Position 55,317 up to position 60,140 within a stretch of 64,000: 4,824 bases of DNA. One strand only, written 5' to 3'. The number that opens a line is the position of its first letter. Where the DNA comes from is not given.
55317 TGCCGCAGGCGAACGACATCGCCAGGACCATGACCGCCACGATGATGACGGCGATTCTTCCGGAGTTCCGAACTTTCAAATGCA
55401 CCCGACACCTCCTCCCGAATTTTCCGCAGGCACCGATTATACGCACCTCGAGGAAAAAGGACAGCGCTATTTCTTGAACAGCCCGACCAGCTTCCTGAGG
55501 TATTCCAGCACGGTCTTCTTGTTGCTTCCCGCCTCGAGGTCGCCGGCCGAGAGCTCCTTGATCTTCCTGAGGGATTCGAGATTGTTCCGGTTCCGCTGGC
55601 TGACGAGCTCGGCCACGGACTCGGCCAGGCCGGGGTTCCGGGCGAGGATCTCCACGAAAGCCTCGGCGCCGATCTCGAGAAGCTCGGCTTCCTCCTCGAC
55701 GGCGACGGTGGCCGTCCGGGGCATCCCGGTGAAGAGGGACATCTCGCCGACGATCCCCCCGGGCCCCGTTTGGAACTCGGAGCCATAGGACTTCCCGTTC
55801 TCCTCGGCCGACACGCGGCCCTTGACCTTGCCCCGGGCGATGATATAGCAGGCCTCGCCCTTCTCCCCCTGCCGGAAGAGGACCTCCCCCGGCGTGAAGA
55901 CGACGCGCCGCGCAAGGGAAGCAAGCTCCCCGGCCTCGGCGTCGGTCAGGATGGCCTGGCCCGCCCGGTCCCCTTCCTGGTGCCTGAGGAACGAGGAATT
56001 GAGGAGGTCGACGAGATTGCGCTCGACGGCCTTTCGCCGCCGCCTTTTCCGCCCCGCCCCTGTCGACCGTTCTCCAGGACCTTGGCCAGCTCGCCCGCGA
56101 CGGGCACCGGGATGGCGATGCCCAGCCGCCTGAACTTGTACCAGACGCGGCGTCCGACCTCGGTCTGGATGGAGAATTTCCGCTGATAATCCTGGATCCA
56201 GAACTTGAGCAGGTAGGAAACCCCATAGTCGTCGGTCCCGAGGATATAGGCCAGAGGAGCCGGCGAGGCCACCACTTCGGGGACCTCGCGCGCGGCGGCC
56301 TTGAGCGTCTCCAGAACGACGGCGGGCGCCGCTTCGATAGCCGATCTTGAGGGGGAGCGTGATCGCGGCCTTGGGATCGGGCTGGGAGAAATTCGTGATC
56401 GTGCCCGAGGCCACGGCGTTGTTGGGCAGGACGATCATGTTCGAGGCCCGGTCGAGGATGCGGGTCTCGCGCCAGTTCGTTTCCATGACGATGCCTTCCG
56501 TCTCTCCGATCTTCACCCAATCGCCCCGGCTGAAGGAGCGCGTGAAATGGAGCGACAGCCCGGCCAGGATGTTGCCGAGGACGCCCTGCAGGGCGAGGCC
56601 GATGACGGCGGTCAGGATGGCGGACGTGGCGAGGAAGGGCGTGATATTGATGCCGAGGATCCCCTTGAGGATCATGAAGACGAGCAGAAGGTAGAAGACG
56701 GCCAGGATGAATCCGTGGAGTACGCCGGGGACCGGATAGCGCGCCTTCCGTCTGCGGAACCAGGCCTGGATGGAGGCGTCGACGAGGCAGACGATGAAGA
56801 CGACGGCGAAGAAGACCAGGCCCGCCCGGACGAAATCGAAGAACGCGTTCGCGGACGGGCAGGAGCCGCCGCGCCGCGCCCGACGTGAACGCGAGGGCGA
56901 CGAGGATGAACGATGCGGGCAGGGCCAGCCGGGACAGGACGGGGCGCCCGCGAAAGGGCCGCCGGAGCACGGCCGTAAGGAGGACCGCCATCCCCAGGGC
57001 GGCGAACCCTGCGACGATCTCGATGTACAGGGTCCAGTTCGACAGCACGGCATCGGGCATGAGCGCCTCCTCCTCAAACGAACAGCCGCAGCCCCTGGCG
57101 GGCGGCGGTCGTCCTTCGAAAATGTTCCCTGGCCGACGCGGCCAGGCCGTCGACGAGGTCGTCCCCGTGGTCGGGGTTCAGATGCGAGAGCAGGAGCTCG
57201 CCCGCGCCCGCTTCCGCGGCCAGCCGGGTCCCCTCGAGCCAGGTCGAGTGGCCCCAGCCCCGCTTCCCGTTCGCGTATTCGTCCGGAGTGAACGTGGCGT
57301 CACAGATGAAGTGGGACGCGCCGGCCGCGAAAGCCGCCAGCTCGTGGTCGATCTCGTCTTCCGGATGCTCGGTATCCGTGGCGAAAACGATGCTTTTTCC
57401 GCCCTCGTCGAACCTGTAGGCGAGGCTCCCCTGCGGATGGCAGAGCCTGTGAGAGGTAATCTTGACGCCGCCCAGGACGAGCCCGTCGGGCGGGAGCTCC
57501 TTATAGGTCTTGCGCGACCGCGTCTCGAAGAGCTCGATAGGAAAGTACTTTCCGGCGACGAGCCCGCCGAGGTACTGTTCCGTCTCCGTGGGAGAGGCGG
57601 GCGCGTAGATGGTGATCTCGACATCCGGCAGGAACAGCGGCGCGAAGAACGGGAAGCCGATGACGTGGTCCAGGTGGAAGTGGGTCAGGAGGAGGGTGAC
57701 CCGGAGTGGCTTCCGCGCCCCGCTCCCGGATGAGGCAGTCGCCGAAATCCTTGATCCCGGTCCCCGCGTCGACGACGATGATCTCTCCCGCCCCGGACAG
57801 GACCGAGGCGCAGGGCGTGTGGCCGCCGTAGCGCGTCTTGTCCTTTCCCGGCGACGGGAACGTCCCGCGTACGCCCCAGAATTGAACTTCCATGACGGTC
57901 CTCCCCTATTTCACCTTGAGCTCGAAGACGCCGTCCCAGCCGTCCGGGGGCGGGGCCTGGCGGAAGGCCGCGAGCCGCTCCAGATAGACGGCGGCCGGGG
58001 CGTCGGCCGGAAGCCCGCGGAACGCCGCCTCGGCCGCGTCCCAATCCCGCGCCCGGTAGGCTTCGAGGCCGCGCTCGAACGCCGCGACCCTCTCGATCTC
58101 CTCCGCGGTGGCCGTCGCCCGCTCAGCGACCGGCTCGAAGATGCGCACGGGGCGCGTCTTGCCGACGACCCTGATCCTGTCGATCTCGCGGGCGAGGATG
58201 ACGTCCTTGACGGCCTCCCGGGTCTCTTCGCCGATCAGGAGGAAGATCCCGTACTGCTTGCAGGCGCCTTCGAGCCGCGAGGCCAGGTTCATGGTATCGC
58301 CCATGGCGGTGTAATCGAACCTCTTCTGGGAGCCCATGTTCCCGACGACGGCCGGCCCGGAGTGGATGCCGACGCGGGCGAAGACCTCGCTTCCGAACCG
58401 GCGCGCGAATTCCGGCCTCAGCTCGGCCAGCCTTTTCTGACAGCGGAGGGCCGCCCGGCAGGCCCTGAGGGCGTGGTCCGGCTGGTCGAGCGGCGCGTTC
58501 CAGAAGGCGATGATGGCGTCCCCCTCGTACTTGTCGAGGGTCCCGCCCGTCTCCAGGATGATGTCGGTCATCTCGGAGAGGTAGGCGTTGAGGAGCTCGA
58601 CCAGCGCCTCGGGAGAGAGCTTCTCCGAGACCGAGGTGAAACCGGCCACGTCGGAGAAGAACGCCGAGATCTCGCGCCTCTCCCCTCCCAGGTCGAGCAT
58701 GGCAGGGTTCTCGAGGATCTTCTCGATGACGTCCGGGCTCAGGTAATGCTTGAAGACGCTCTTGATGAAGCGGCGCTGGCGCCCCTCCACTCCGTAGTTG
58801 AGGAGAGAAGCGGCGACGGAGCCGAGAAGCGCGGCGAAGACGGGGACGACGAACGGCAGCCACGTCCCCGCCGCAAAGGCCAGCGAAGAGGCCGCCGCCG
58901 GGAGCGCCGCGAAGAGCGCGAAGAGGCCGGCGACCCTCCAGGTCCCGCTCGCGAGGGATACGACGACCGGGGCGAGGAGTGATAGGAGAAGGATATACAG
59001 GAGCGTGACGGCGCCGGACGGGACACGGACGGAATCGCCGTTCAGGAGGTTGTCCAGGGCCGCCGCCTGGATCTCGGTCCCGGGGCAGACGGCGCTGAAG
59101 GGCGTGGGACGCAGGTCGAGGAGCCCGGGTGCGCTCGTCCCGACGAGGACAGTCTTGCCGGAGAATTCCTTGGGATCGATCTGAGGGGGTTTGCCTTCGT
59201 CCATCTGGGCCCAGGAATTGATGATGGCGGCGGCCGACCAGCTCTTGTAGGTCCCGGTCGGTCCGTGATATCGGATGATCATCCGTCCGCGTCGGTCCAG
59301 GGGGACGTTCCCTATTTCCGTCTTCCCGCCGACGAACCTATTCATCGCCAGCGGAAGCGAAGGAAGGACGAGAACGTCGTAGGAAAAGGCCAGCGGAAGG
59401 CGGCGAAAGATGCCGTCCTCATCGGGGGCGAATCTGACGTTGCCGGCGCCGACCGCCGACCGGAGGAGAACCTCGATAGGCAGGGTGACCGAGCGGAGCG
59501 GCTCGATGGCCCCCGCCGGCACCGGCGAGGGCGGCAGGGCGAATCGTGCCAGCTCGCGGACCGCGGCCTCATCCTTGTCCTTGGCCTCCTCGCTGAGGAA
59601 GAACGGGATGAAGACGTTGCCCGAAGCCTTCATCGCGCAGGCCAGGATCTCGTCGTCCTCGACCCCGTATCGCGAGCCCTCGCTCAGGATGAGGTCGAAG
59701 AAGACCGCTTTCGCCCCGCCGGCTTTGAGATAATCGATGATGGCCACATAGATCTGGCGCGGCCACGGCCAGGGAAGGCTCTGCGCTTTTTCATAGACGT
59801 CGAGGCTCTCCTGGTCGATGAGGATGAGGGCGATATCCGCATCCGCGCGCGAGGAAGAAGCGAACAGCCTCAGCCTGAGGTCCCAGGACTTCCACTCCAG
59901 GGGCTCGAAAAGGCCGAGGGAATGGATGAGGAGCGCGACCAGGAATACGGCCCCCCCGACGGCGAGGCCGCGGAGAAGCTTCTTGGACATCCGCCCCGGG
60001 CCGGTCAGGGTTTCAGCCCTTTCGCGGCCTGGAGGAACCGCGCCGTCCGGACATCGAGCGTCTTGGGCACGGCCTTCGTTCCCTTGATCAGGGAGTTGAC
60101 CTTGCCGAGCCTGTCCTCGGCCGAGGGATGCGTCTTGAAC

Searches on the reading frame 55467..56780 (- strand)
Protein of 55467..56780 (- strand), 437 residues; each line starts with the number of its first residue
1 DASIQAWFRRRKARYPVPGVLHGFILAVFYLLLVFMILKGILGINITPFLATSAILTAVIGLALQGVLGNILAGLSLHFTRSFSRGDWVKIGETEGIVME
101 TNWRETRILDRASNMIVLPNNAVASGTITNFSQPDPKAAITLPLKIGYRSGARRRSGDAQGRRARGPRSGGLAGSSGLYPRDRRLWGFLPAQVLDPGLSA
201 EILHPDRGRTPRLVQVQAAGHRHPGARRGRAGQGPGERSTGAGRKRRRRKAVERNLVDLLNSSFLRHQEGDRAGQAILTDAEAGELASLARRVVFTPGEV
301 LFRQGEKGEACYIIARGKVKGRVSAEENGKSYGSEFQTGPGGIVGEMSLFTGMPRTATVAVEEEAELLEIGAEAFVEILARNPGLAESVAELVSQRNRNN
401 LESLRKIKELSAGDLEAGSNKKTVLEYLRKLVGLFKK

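Call 31: find_related_loci(query=window:55467-56780:-, collection=metagenome_contigs, flank=10000)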
Query window:55467-56780:- (437 aa) in metagenome_contigs; peptide patterns used: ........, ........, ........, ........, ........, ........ (x = any residue, [..] = any of these).
173 stretches matched a pattern; 33 encode a relative of the query (tblastn E <= 1e-3); 33 distinct loci.
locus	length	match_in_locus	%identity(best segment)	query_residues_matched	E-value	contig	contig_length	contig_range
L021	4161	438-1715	66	1-427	0e+0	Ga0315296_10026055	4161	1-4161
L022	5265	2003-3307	65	1-436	3e-178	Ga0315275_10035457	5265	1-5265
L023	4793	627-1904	64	1-427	4e-170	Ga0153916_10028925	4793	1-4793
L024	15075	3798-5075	62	1-427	8e-163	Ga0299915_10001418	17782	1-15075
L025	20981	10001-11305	66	1-436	0e+0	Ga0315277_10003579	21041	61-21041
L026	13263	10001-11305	66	1-436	0e+0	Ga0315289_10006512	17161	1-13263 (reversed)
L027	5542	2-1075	59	78-436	6e-131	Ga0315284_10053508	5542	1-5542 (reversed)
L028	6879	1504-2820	48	1-437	6e-124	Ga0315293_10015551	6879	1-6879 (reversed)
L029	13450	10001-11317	48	1-437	2e-123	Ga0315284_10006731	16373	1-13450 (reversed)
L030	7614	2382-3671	50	8-437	5e-120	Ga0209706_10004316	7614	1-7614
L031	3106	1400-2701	48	1-432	1e-123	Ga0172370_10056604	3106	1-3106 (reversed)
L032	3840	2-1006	59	101-436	3e-121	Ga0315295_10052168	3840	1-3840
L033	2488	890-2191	49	1-432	1e-123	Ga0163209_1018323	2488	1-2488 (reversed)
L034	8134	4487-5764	48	1-432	3e-117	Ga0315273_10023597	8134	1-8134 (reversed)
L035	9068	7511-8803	49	1-437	3e-114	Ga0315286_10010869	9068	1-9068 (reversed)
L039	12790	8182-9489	79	1-437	0e+0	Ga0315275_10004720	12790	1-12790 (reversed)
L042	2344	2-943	74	113-427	2e-97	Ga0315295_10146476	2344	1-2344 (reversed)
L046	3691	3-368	80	315-436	1e-58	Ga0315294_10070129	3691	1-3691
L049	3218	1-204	82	369-436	7e-30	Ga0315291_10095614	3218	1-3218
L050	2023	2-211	81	358-427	2e-29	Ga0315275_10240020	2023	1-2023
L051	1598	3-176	84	379-436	3e-25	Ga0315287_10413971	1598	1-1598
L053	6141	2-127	57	391-432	7e-9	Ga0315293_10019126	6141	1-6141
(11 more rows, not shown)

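Call 87: search_protein_families(library=pfam, proteins=[L021:1928-2485:-, L024:5377-5847:+, L050:1624-2022:+, L053:2387-2833:+, L053:5665-6141:+, L042:1469-2152:+, L039:10476-12689:+, L053:5163-5678:+], max_evalue=0.001)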
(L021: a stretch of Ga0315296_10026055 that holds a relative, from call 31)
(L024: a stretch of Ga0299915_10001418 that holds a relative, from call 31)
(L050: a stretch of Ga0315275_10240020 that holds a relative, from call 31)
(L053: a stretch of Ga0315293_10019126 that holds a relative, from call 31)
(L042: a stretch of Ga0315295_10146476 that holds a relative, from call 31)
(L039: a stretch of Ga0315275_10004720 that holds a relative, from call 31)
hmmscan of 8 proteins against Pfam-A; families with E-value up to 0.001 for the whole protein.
L021:1928-2485:- (185 aa): 1 family
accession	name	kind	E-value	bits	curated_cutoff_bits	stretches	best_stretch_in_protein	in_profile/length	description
PF00589.27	Phage_integrase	-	2.1e-27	96.4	27.1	1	2-133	33-170/172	Phage integrase family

L024:5377-5847:+ (156 aa): 1 family
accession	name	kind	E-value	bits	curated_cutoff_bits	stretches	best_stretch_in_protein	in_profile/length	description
PF01797.21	Y1_Tnp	-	4.1e-41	140.3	23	1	33-152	2-121/121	Transposase IS200 like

L050:1624-2022:+ (133 aa): 1 family
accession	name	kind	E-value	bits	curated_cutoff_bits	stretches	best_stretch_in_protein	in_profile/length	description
PF04986.18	Y2_Tnp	-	3.4e-08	34.2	20.9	1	39-70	1-32/183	Putative transposase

L053:2387-2833:+ (148 aa): 0 families

L053:5665-6141:+ (159 aa): 0 families

L042:1469-2152:+ (227 aa): 1 family
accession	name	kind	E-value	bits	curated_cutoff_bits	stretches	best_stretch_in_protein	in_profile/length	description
PF13411.12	MerR_1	-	0.00057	20.4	21.6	0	23-88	6-67/69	MerR HTH family regulatory protein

L039:10476-12689:+ (737 aa): 5 families
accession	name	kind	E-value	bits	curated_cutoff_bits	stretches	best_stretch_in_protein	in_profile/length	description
PF02129.25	Peptidase_S15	-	1.3e-57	195.9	23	1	86-332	1-261/262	X-Pro dipeptidyl-peptidase (S15 family)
PF08530.16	PepX_C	-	8.7e-33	114.5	22.5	1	363-576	2-195/217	X-Pro dipeptidyl-peptidase C-terminal non-catalytic domain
PF12146.15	Hydrolase_4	-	7e-10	39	27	1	126-211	22-106/239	Serine aminopeptidase, S33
PF00561.26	Abhydrolase_1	-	3.7e-07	30.5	25.8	1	125-226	17-103/245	alpha/beta hydrolase fold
PF00326.27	Peptidase_S9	-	5.4e-07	29.8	22.6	1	128-223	7-106/213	Prolyl oligopeptidase family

L053:5163-5678:+ (171 aa): 1 family
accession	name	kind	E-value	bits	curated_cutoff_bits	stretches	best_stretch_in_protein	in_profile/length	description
PF03354.21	TerL_ATPase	-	0.00017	21.8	23.7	1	54-171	15-132/178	Terminase large subunit, ATPase domain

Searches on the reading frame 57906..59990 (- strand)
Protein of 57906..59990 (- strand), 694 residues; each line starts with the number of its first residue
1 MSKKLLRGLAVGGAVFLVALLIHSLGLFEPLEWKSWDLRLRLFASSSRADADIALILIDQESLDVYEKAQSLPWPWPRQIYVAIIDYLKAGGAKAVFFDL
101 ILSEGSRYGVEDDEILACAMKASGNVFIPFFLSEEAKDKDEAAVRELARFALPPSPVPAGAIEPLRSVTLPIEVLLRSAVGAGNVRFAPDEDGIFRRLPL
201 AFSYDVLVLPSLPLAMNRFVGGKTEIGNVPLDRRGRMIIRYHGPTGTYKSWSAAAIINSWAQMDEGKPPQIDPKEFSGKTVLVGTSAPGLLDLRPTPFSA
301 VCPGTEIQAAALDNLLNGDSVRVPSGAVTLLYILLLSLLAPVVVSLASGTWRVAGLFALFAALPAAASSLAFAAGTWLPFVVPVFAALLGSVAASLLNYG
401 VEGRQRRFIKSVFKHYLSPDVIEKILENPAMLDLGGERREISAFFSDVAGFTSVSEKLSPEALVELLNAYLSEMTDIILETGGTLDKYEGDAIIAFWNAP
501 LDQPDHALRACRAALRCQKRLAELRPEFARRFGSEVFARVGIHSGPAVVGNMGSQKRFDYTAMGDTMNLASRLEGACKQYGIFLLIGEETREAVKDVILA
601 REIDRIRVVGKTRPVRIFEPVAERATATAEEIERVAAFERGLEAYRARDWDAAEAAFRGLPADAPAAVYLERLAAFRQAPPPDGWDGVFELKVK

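Call 11: search_protein_families(library=pfam, proteins=[window:57906-59990:-], max_evalue=0.01)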
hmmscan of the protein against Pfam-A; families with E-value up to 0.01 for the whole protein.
window:57906-59990:- (694 aa): 2 families
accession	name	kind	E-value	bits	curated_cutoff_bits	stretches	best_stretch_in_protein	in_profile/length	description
PF05226.16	CHASE2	-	8.5e-53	180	26.3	1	15-339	2-254/257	CHASE2 domain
PF00211.25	Guanylate_cyc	-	1.3e-18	67.7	21.9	1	439-611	7-173/183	Adenylate and Guanylate cyclase catalytic domain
